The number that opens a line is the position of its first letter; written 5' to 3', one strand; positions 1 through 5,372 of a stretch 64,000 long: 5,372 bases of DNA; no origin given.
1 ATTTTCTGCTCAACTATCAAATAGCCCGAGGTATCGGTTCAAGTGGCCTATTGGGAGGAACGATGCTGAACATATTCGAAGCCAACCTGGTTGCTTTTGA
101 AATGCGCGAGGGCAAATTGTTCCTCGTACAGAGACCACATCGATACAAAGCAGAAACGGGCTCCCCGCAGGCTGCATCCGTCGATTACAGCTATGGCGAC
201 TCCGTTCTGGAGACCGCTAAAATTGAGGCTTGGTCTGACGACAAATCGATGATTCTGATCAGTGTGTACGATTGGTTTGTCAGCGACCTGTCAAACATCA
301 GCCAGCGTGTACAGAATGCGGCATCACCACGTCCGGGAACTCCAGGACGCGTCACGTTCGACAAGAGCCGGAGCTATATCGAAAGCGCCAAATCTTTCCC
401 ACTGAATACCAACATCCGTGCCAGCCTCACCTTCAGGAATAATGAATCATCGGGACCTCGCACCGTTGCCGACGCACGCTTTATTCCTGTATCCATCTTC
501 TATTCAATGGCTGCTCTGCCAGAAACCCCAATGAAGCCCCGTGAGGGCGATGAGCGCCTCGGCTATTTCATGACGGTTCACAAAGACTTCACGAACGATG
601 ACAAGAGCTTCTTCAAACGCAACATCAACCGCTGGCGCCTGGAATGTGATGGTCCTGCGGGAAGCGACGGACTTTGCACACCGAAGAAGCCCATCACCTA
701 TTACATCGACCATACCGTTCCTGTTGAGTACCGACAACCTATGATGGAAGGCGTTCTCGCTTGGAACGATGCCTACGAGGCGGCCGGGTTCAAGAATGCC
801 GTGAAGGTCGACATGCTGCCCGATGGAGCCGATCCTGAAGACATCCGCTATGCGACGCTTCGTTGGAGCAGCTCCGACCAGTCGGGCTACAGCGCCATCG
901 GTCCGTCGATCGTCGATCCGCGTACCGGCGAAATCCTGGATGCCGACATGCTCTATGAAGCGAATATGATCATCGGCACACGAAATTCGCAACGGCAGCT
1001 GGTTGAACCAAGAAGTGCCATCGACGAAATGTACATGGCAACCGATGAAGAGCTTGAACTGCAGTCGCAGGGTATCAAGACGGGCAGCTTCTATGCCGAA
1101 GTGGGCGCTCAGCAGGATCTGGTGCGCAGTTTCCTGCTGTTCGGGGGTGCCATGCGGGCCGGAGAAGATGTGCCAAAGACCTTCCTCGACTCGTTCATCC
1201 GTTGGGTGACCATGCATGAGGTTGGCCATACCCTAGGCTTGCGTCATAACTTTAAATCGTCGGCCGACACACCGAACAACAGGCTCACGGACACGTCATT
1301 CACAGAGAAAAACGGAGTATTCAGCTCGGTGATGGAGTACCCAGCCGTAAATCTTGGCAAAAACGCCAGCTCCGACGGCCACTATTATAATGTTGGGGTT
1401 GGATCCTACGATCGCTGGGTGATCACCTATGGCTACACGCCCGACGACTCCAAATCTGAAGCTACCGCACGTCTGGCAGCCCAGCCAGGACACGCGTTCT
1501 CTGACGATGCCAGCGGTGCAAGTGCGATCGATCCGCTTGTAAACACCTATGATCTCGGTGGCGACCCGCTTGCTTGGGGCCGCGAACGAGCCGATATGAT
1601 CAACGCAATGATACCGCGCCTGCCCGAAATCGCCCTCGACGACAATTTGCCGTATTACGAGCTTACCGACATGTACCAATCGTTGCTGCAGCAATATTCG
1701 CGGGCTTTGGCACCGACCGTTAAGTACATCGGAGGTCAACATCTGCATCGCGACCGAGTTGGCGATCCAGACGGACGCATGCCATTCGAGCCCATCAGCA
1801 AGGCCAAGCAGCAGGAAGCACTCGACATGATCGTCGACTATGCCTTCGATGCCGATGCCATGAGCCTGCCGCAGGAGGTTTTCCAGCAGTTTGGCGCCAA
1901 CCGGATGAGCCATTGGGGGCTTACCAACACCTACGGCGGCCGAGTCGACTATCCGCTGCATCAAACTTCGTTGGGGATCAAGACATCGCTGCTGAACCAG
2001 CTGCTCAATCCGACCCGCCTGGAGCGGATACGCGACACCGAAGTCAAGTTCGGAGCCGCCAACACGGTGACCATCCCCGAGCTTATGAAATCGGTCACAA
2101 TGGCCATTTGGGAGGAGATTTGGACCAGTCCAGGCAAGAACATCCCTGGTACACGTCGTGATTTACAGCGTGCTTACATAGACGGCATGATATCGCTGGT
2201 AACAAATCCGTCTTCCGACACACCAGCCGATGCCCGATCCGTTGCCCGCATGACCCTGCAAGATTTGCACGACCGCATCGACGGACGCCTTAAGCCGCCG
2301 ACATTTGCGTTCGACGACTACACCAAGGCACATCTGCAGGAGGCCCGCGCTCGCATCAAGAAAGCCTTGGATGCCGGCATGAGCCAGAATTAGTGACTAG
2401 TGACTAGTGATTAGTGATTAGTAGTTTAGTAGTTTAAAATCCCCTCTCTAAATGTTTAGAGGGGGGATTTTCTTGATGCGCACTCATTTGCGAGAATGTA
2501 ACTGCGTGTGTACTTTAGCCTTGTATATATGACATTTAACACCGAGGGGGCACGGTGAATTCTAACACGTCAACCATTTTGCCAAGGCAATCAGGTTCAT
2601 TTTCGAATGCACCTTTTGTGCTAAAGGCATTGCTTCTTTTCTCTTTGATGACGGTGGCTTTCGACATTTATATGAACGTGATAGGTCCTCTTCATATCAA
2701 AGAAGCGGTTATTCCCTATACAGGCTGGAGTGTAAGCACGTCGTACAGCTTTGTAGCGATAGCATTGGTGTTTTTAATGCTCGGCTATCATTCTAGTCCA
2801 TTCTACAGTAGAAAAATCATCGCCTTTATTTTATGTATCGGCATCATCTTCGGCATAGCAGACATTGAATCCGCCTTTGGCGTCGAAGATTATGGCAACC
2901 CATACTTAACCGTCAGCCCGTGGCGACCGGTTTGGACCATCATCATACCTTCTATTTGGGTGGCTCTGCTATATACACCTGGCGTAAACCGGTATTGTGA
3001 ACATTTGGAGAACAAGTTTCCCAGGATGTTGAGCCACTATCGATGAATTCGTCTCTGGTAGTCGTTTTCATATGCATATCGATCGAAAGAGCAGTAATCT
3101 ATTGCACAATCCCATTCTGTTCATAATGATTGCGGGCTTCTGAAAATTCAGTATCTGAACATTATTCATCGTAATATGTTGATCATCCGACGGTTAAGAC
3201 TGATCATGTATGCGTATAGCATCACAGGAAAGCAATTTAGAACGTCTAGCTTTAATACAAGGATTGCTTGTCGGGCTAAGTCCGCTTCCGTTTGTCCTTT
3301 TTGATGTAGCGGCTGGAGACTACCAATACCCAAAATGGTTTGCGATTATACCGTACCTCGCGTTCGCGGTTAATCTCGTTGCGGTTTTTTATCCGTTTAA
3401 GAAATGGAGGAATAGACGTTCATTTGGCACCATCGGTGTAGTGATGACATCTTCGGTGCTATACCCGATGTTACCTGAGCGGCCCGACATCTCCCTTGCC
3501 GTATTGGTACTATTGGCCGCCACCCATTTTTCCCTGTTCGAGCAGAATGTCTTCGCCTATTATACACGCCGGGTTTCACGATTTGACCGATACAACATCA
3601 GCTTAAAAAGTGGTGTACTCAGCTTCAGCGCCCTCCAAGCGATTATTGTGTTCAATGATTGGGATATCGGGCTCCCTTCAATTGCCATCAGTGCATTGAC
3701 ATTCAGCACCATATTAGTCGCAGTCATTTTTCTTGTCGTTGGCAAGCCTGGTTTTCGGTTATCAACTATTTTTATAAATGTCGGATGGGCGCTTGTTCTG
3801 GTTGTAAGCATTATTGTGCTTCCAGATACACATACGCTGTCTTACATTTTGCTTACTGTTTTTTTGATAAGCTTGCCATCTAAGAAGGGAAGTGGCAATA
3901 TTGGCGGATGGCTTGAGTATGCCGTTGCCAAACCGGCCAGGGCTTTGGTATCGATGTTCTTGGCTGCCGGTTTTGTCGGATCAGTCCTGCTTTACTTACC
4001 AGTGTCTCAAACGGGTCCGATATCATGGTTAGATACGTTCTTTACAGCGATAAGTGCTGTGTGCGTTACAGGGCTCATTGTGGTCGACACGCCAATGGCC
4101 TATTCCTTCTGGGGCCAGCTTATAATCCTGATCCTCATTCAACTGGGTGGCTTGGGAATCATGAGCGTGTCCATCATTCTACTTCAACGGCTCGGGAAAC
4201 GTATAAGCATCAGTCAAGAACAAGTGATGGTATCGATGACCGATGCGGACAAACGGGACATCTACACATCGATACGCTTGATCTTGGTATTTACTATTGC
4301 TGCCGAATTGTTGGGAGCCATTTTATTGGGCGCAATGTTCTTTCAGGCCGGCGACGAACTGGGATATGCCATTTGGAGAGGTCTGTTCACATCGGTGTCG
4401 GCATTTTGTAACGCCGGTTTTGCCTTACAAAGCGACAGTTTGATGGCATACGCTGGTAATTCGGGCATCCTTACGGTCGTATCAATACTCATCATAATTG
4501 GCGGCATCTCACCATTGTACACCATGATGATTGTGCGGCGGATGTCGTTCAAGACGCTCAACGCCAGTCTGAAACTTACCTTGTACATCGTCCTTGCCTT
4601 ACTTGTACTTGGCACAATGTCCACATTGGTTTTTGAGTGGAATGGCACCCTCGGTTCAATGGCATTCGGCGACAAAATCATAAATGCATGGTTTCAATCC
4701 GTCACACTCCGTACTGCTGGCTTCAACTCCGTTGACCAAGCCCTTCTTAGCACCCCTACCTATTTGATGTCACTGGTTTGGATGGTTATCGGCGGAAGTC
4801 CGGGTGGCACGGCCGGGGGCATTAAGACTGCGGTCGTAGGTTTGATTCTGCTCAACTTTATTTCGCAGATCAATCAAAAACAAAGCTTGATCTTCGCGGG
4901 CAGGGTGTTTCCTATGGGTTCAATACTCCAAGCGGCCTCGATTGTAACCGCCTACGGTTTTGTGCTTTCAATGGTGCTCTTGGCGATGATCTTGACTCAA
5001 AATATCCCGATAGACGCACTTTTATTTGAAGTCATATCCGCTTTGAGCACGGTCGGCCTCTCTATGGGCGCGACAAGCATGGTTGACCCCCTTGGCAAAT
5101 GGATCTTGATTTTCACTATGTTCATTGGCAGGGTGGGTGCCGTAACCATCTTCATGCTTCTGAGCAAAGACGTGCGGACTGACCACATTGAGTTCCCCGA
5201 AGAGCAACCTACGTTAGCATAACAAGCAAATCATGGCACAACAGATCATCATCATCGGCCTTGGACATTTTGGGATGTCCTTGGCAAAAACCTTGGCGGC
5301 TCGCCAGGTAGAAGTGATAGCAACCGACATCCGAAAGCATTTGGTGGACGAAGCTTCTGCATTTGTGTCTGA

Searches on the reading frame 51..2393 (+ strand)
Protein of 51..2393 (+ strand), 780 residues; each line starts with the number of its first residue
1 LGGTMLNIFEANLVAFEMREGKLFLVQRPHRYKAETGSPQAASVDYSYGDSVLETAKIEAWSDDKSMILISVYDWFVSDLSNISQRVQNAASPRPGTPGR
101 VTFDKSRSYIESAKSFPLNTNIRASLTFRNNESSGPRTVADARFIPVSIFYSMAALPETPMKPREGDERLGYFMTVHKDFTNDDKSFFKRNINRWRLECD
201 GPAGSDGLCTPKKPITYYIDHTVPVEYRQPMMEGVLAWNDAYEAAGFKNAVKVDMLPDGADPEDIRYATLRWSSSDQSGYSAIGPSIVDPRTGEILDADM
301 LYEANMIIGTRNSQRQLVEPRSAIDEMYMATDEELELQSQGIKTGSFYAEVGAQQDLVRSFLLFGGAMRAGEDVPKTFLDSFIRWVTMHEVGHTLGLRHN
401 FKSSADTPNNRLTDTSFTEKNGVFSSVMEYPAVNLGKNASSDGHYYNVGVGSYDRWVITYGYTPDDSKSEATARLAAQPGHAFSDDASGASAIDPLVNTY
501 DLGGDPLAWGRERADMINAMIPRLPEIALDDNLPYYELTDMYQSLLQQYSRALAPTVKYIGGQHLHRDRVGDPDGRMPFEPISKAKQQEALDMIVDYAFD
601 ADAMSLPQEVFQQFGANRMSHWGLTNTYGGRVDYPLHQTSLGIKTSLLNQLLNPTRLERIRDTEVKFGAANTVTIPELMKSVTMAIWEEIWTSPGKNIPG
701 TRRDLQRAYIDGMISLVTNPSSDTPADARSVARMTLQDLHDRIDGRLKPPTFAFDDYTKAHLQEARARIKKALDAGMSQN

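Call 80: search_protein_families(library=pfam, proteins=[window:51-2393:+], max_evalue=0.00001)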
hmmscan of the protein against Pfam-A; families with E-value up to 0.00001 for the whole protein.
window:51-2393:+ (780 aa): 2 families
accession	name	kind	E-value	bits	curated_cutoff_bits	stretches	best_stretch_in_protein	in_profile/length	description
PF16313.11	DUF4953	-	1.4e-72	245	24.2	1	373-690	3-313/316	Met-zincin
PF17148.9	DUF5117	-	7.6e-35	120.9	27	1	11-199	6-188/189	Domain of unknown function (DUF5117)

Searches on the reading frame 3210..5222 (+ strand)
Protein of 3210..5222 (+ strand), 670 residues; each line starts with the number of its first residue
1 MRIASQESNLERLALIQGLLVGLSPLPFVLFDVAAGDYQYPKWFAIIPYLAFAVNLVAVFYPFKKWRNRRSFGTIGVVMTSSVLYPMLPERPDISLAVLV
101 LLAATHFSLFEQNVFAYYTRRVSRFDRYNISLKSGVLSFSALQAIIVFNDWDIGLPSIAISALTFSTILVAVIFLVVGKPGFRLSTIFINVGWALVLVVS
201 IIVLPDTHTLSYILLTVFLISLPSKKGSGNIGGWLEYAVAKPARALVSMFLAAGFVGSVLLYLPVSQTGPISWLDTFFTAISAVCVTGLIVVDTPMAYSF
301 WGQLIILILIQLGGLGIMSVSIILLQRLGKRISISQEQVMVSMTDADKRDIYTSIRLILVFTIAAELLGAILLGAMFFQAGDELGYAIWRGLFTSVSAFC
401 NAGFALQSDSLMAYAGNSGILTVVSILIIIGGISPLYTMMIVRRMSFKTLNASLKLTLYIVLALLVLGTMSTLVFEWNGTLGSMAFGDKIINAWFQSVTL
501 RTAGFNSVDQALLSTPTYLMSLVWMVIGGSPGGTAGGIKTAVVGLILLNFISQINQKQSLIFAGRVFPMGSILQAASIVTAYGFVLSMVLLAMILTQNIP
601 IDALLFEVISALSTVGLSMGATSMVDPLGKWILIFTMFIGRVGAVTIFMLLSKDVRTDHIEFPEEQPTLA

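Call 80: search_protein_families(library=pfam, proteins=[window:3210-5222:+], max_evalue=0.00001)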
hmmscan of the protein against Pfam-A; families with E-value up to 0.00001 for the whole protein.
window:3210-5222:+ (670 aa): 1 family
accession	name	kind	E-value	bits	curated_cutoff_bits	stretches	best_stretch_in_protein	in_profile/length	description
PF02386.22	TrkH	-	7.1e-50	170.3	27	1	238-655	31-494/502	Cation transport protein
